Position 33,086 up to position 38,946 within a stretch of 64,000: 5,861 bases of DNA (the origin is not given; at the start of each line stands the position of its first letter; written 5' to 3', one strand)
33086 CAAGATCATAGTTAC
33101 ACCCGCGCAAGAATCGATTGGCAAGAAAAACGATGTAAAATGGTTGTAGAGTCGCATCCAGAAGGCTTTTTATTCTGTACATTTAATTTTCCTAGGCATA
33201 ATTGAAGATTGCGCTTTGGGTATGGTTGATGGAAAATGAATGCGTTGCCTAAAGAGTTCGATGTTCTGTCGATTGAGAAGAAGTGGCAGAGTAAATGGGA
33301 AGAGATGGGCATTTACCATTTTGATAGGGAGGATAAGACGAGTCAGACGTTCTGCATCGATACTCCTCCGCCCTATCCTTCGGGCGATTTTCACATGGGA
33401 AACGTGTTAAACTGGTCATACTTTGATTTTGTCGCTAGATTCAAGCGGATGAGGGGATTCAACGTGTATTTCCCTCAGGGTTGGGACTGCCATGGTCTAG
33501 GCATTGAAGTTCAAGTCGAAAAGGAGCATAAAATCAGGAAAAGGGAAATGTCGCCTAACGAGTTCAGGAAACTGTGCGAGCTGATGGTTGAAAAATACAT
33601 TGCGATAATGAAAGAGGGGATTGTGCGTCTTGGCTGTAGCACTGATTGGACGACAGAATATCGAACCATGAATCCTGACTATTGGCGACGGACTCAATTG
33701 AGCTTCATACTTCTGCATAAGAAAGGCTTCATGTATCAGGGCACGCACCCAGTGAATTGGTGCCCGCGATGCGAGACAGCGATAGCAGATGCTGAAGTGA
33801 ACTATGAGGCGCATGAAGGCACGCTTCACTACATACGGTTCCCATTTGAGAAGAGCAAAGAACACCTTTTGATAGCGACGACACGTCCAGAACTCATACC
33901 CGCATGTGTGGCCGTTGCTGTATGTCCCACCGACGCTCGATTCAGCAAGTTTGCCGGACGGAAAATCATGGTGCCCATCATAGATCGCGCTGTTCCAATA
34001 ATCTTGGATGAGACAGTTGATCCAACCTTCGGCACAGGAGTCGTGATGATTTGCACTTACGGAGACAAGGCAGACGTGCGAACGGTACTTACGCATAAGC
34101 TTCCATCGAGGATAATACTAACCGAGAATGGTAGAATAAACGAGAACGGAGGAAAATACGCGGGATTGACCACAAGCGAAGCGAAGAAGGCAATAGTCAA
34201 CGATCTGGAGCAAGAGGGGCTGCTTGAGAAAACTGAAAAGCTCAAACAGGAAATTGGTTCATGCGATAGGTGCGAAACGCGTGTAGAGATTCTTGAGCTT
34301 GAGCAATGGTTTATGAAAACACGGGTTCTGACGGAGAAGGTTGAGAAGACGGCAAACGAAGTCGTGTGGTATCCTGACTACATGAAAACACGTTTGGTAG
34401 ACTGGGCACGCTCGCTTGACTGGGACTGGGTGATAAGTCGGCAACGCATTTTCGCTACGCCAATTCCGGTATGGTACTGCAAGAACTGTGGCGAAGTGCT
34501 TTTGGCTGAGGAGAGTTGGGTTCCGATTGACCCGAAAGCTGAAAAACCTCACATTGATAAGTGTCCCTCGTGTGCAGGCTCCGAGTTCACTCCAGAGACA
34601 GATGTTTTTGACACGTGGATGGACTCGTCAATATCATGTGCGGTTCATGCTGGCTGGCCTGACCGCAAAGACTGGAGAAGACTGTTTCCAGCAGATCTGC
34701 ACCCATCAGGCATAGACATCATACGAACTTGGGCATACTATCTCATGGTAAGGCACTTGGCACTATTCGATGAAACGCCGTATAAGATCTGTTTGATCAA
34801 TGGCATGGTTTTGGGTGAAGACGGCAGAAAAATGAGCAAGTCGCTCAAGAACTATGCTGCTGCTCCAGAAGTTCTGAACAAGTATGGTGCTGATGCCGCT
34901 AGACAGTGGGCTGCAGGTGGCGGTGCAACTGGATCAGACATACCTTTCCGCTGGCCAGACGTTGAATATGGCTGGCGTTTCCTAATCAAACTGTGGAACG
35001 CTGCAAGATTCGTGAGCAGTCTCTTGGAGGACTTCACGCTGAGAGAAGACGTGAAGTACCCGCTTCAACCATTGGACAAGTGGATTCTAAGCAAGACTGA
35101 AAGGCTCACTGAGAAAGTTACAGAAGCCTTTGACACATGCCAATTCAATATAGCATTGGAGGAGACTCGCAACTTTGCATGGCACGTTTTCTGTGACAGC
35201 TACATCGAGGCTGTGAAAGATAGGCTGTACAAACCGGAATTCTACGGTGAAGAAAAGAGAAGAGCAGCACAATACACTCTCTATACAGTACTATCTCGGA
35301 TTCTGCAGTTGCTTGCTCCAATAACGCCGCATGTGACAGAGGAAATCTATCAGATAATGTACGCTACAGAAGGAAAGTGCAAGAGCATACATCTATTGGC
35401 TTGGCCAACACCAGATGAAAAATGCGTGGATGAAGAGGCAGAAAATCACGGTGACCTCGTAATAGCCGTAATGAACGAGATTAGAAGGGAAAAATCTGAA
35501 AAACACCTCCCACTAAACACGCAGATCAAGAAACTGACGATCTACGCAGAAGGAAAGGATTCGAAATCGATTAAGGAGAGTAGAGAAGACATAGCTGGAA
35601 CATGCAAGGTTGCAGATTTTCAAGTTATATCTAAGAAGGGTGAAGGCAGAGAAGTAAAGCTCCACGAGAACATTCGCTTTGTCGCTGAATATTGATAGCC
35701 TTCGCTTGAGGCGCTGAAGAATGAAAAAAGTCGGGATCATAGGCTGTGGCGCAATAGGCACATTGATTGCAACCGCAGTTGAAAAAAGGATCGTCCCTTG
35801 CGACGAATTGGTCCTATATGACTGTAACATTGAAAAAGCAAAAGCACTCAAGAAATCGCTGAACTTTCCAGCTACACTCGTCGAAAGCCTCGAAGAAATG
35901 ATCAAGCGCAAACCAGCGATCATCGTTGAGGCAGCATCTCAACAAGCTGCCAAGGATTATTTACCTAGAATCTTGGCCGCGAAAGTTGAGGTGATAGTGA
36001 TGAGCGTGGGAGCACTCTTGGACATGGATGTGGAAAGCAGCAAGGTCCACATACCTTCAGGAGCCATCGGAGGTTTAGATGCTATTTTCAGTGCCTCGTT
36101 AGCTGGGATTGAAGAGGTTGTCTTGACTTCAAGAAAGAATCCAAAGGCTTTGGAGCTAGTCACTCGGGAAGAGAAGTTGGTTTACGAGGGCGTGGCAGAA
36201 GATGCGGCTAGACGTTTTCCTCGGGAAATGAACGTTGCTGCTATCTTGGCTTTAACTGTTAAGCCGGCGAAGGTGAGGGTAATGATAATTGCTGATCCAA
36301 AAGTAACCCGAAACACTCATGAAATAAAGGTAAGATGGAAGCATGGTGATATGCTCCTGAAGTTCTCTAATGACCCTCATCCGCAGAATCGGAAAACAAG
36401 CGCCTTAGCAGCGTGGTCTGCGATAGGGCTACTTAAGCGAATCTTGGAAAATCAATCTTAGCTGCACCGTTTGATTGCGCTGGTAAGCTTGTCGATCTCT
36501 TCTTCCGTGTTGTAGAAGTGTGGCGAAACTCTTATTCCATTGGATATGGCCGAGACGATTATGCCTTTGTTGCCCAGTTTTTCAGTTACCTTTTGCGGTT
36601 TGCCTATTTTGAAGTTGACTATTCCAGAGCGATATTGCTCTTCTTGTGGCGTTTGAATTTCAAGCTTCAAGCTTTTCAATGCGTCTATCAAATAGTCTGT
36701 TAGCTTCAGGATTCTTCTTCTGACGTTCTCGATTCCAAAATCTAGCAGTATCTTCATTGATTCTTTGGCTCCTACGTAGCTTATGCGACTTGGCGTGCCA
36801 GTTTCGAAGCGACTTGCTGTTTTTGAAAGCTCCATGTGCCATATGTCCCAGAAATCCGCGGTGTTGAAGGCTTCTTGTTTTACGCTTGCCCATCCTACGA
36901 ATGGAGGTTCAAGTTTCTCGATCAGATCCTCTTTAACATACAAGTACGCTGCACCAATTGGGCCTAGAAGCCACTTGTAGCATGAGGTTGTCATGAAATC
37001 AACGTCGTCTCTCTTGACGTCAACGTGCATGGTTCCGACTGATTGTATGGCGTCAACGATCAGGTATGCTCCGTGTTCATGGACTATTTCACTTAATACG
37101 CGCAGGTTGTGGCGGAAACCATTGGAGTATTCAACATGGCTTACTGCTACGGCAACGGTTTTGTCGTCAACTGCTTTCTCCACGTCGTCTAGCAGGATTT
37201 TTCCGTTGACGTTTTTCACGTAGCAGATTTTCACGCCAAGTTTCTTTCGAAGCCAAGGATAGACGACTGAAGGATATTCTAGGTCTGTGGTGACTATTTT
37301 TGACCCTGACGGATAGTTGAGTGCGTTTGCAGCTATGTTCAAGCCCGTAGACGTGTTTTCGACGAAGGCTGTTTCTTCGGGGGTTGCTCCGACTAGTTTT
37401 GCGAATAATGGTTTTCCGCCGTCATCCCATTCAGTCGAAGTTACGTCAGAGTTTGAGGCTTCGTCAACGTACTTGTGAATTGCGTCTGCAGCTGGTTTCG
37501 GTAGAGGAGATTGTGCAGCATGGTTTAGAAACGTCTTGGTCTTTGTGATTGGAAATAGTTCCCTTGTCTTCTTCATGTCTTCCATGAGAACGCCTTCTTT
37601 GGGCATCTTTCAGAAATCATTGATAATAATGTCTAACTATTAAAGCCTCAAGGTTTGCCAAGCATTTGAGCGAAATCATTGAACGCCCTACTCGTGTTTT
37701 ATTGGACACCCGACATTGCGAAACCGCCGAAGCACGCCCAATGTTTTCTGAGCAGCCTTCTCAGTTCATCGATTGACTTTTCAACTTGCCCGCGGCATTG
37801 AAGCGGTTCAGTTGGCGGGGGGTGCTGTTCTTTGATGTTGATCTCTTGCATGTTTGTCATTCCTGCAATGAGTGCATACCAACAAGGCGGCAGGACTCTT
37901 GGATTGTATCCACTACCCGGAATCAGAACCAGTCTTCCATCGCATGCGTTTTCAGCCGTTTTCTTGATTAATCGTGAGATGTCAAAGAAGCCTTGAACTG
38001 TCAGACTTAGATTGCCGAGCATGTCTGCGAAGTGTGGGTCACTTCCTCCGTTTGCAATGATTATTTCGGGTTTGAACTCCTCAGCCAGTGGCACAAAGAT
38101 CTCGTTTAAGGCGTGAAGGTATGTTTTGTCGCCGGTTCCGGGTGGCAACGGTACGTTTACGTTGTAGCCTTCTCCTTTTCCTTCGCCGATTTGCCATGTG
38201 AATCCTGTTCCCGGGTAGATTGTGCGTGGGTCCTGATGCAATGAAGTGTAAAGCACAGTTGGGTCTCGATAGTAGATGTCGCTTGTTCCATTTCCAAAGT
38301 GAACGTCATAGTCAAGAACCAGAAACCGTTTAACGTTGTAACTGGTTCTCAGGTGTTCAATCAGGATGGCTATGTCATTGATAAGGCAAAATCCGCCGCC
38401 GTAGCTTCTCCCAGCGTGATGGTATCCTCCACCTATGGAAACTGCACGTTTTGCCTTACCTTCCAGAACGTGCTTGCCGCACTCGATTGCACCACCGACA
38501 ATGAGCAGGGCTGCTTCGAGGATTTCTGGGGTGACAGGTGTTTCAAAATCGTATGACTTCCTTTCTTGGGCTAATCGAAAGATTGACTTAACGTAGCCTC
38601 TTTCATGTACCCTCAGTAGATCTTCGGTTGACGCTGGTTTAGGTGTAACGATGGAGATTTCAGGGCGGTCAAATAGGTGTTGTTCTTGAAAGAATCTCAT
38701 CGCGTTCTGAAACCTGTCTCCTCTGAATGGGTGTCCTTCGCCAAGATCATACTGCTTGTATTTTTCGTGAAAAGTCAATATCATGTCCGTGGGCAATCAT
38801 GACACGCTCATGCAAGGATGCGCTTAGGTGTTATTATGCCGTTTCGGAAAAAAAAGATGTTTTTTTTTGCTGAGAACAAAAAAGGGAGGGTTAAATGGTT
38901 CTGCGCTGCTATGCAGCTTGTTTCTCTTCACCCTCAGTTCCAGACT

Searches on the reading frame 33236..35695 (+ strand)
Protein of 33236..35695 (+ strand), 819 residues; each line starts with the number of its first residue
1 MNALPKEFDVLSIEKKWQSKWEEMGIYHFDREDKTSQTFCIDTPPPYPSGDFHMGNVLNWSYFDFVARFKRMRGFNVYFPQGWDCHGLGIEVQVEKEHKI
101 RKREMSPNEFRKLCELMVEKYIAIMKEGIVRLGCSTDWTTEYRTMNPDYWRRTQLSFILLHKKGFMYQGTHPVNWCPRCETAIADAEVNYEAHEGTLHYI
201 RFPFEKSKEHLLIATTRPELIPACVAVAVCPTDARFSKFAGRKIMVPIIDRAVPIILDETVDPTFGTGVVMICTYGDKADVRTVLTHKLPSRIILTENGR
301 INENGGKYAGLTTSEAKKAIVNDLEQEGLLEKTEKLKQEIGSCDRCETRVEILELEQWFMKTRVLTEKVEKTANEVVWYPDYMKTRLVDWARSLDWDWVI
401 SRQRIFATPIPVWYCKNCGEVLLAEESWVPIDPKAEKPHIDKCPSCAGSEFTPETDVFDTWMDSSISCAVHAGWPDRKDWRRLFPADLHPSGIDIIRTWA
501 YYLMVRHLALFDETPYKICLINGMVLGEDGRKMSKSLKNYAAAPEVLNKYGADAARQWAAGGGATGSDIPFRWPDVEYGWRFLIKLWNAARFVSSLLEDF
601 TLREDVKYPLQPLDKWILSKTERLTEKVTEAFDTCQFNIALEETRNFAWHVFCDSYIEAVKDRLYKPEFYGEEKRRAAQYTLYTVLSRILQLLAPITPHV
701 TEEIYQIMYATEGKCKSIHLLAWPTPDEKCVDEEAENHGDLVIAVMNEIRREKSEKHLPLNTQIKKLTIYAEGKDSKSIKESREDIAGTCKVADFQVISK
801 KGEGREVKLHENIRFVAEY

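Call 92: search_protein_families(library=pfam, proteins=[window:33236-35695:+], max_evalue=0.001)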
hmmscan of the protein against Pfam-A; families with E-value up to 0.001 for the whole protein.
window:33236-35695:+ (819 aa): 6 families
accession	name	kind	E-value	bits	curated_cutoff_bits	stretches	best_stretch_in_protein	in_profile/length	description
PF00133.28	tRNA-synt_1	-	4.6e-100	335.7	22.7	1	16-569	1-411/414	tRNA synthetases class I (I, L, M and V)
PF08264.19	Anticodon_1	-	7.4e-41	139.9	25.1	1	614-766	1-146/148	Anticodon-binding domain of tRNA ligase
PF09334.17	tRNA-synt_1g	-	1.4e-18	67.3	20.1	1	40-189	2-136/391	tRNA synthetases class I (M)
PF01406.26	tRNA-synt_1e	-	2.6e-07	30.7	27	1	487-557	209-278/301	tRNA synthetases class I (C) catalytic domain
PF20097.4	DUF6487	-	6.9e-05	23.6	24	0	373-422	16-62/67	Domain of unknown function (DUF6487)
PF07738.19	Sad1_UNC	-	0.00042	20.8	22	1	4-45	59-100/132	Sad1 / UNC-like C-terminal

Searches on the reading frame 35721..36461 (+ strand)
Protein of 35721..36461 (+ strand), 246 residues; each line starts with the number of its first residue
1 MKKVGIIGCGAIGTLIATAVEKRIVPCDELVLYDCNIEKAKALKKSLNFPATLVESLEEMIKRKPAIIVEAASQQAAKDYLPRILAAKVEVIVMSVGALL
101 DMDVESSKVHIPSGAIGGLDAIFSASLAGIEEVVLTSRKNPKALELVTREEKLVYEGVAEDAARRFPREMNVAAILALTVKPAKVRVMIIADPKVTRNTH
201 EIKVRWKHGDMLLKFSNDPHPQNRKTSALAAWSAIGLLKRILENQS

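Call 92: search_protein_families(library=pfam, proteins=[window:35721-36461:+], max_evalue=0.001)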
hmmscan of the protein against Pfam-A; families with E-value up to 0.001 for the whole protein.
window:35721-36461:+ (246 aa): 6 families
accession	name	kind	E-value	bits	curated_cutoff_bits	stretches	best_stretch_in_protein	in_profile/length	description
PF01958.23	Asp_DH_C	-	2.2e-25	89.1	27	1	149-235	2-89/89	Aspartate dehydrogenase, C-terminal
PF03447.22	NAD_binding_3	-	1.8e-15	58.1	24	1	8-103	1-97/116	Homoserine dehydrogenase, NAD binding domain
PF01408.29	GFO_IDH_MocA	-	1.9e-05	25.8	24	1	3-93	2-91/120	Oxidoreductase family, NAD-binding Rossmann fold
PF03807.23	F420_oxidored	-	7.5e-05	23.7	21.6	0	3-96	1-91/94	NADP oxidoreductase coenzyme F420-dependent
PF01488.26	Shikimate_DH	-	7.5e-05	23.3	24.3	1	2-75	13-87/138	Shikimate / quinate 5-dehydrogenase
PF03446.21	NAD_binding_2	-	0.00048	20.6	21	0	3-83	1-75/161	NAD binding domain of 6-phosphogluconate dehydrogenase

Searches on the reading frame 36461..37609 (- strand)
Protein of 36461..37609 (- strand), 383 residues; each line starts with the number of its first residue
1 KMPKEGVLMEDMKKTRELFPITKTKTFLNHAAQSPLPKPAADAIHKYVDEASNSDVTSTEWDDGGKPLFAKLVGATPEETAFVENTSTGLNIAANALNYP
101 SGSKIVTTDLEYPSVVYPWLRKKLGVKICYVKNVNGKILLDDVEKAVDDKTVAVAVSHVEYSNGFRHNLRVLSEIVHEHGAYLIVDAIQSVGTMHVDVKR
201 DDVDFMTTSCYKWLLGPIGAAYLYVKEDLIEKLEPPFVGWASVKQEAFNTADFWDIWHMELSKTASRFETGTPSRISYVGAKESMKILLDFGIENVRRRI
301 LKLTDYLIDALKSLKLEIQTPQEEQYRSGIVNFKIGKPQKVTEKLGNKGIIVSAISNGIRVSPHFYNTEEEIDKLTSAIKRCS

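Call 112: search_protein_families(library=pfam, proteins=[window:36461-37609:-], max_evalue=0.0001)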
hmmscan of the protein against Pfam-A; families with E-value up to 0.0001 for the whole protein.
window:36461-37609:- (383 aa): 5 families
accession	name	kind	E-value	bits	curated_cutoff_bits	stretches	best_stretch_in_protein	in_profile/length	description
PF00266.25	Aminotran_5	-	3.6e-53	181.3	21.5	1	27-375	2-371/371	Aminotransferase class-V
PF01041.23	DegT_DnrJ_EryC1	-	4.1e-10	39.9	19.8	1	79-195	41-154/360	DegT/DnrJ/EryC1/StrS aminotransferase family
PF22580.2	KYNU_C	-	1.7e-08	34.8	27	1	296-377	1-88/90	Kynureninase C-terminal domain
PF00155.27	Aminotran_1_2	-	2.5e-06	27.4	19.7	1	70-379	52-361/361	Aminotransferase class I and II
PF00202.27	Aminotran_3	-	5e-05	22.6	30.5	0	281-382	299-402/403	Aminotransferase class-III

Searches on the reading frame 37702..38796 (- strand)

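Call 112: search_protein_families(library=pfam, proteins=[window:37702-38796:-], max_evalue=0.0001)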
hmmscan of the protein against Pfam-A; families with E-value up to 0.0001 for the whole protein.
window:37702-38796:- (365 aa): 1 family
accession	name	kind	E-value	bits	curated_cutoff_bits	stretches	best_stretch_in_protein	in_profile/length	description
PF00850.24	Hist_deacetyl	-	6.4e-85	285.5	27.9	1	22-312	1-297/298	Histone deacetylase domain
